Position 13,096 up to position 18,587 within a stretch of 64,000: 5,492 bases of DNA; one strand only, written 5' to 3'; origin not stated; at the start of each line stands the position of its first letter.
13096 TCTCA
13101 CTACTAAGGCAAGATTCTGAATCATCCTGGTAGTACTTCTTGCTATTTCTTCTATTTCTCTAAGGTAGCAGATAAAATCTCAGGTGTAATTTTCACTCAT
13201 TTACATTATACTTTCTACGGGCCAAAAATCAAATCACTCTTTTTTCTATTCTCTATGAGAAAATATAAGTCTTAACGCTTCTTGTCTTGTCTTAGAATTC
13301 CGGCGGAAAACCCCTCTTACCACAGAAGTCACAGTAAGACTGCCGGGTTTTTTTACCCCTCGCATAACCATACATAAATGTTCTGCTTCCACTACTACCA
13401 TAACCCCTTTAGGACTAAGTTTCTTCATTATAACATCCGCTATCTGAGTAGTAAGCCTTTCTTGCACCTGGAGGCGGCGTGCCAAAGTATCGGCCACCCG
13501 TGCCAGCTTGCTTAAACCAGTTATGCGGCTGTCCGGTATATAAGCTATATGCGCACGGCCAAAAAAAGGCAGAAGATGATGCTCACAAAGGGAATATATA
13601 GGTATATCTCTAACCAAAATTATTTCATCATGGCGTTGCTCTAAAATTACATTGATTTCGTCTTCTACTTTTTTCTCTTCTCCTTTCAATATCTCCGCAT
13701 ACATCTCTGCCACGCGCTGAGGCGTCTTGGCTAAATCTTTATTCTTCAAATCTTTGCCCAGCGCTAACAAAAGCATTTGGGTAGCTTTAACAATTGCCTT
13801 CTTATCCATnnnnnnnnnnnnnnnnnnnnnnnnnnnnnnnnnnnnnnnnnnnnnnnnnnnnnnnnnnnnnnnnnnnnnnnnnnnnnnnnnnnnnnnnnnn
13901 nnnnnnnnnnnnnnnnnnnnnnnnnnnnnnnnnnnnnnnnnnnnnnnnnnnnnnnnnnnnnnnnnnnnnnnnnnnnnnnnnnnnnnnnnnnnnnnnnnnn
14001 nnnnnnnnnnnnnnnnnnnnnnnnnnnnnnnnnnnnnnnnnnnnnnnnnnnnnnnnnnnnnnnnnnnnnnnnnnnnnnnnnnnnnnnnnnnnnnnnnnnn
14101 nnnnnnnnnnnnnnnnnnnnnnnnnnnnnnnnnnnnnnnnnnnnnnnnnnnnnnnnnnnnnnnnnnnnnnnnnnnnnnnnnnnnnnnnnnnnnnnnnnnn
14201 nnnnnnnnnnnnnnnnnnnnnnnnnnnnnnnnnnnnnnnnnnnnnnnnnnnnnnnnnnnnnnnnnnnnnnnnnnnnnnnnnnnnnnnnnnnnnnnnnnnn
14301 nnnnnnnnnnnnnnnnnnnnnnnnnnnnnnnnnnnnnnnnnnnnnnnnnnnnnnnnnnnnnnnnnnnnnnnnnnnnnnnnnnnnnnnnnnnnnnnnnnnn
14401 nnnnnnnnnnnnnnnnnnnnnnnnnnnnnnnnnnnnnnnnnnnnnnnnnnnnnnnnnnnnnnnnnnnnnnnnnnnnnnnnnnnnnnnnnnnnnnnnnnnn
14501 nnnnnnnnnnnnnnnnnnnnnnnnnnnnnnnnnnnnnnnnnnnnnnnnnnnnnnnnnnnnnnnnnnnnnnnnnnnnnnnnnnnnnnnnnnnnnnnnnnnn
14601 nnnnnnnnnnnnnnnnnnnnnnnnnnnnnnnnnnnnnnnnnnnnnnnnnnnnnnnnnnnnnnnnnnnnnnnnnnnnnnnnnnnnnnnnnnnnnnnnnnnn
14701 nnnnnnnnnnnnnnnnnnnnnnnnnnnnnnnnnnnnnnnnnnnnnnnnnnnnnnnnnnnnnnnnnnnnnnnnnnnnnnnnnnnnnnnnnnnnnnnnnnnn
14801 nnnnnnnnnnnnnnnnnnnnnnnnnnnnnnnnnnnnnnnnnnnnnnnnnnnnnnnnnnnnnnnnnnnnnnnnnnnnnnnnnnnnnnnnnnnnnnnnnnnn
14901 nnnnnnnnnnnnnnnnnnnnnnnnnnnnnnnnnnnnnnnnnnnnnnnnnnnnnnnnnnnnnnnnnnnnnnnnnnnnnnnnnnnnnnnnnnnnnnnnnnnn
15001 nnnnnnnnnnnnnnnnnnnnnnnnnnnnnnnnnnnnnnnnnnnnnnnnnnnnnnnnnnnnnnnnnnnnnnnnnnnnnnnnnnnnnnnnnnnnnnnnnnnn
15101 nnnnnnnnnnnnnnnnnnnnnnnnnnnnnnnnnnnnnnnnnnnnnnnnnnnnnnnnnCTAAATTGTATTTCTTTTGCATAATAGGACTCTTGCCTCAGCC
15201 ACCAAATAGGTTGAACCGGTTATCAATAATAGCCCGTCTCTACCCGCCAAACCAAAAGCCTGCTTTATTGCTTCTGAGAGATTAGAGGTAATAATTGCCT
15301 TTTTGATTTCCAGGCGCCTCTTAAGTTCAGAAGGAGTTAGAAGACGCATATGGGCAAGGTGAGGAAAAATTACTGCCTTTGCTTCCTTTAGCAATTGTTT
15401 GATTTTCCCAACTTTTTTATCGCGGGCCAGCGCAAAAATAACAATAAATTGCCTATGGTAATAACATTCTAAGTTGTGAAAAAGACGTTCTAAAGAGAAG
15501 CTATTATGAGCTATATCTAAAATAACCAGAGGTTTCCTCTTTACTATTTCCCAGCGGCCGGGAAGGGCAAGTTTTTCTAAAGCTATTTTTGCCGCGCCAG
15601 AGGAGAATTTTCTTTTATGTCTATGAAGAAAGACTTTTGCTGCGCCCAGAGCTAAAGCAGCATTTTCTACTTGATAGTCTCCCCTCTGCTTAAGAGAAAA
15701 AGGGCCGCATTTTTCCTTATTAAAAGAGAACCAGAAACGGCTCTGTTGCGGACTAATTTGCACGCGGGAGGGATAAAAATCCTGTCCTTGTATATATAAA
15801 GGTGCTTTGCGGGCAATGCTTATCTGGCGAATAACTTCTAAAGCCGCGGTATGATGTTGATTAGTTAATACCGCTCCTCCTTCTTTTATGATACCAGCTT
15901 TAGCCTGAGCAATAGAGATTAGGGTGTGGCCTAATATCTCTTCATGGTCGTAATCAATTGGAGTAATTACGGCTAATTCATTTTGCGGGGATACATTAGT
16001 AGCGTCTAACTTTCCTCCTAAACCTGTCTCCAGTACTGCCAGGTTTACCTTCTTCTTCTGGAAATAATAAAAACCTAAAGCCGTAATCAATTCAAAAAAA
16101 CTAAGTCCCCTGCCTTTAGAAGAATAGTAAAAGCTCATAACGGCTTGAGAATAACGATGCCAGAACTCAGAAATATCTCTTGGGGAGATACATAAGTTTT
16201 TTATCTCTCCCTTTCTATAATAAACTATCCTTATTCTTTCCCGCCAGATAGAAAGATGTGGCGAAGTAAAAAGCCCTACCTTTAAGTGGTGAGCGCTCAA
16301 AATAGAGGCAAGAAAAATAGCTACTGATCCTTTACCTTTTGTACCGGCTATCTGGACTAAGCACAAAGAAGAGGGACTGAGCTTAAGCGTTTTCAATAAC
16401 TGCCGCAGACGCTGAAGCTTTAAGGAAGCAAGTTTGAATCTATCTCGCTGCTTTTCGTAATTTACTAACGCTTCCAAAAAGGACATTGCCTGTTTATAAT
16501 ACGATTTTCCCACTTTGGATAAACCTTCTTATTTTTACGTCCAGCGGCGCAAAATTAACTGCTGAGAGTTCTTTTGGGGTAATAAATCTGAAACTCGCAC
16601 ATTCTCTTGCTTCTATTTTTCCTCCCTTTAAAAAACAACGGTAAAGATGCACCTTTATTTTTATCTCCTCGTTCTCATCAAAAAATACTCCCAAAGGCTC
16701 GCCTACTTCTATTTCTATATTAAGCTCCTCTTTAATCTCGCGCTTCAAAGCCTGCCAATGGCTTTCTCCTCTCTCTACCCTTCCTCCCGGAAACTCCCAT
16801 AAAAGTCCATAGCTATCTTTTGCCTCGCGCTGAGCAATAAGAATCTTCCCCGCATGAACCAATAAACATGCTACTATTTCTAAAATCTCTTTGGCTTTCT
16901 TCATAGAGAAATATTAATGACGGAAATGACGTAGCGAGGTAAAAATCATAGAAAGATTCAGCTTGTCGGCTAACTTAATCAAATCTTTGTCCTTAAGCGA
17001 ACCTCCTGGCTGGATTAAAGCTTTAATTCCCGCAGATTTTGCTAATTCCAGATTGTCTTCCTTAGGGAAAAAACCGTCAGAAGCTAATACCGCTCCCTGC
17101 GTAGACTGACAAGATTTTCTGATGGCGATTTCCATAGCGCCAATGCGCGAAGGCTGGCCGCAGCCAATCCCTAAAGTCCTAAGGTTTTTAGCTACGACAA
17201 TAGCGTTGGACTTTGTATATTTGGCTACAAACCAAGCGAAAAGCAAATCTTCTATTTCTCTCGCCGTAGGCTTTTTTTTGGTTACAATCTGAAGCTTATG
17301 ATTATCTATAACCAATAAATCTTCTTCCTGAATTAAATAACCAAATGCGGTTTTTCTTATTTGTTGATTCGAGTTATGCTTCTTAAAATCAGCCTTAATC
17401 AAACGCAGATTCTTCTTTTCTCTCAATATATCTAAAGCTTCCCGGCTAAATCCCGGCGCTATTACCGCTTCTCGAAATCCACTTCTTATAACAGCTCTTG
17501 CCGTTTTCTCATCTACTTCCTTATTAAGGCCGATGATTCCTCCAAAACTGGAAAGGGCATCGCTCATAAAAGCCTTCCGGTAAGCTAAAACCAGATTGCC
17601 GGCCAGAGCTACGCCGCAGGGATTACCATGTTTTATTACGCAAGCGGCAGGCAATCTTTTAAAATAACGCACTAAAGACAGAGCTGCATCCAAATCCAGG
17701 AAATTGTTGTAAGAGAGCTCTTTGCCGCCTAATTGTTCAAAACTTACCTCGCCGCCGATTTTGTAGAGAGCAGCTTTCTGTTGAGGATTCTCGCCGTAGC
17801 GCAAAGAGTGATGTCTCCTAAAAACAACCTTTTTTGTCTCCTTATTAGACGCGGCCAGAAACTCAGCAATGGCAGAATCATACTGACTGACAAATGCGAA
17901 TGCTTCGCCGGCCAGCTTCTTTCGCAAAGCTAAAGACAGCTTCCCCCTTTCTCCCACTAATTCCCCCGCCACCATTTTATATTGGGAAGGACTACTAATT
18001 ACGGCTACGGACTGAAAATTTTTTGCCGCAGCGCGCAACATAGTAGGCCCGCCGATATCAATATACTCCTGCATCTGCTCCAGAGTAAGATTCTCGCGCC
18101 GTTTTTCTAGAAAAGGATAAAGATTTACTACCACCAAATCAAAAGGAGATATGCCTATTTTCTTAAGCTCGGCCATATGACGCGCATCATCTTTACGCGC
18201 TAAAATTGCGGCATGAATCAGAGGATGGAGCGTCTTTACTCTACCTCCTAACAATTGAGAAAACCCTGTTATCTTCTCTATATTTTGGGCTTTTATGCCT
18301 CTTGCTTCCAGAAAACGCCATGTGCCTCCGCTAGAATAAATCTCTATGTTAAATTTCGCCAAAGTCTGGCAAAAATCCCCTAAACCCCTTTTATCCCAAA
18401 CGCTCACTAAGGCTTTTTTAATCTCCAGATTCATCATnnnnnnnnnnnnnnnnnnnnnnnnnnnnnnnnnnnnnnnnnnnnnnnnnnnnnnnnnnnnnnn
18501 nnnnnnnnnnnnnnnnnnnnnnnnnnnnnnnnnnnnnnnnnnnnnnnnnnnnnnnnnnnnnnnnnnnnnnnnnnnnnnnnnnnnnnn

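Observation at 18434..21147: EF-G paralog translationally coupled (ATGA overlap) to a YchF homolog that has lost its GTPase motifs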

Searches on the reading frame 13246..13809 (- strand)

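Call 83: search_protein_families(library=pfam, proteins=[window:13246-13809:-], max_evalue=0.00001)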
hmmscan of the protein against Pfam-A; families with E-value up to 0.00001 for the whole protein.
window:13246-13809:- (187 aa): 1 family
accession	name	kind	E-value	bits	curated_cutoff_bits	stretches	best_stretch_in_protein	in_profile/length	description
PF01227.27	GTP_cyclohydroI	-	1.2e-72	243.6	27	1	7-182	2-178/179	GTP cyclohydrolase I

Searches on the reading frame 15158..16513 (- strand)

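Call 83: search_protein_families(library=pfam, proteins=[window:15158-16513:-], max_evalue=0.00001)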
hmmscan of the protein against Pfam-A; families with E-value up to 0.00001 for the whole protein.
window:15158-16513:- (451 aa): 2 families
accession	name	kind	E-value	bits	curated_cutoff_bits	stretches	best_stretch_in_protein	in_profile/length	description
PF02875.26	Mur_ligase_C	-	1.7e-12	48.7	28.4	1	319-434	1-126/127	Mur ligase, glutamate ligase domain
PF08245.18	Mur_ligase_M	-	2.3e-10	41.2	24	1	150-292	51-200/200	Mur ligase middle domain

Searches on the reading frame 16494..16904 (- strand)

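Call 83: search_protein_families(library=pfam, proteins=[window:16494-16904:-], max_evalue=0.00001)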
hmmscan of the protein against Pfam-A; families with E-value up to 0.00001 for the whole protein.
window:16494-16904:- (136 aa): 2 families
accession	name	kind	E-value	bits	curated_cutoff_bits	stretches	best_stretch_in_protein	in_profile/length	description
PF00293.34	NUDIX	-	7.7e-18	65.2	21.1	1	11-124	6-126/134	NUDIX domain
PF14815.12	NUDIX_4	-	9.8e-16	58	35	1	12-125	2-110/113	NUDIX domain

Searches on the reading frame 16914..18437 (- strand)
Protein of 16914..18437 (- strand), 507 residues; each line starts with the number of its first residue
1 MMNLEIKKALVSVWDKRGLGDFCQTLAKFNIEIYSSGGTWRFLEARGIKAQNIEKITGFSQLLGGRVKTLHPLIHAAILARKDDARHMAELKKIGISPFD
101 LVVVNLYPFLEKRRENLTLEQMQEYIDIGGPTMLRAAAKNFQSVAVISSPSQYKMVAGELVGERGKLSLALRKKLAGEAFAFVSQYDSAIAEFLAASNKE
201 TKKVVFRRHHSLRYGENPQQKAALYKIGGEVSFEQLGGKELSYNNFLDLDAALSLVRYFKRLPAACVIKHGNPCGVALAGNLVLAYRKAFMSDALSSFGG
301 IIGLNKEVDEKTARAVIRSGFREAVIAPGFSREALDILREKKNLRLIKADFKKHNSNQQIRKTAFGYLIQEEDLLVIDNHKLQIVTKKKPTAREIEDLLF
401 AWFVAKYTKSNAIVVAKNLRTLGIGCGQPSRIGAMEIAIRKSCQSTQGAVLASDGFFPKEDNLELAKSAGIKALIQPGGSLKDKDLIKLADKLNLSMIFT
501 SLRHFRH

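Call 83: search_protein_families(library=pfam, proteins=[window:16914-18437:-], max_evalue=0.00001)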
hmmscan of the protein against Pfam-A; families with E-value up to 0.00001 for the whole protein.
window:16914-18437:- (507 aa): 2 families
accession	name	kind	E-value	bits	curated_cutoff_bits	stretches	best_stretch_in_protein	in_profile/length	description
PF01808.24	AICARFT_IMPCHas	-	1.7e-107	359.9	25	1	137-441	1-311/311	AICARFT/IMPCHase bienzyme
PF02142.27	MGS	-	9.5e-16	58.2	24.1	1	21-132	4-94/94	MGS-like domain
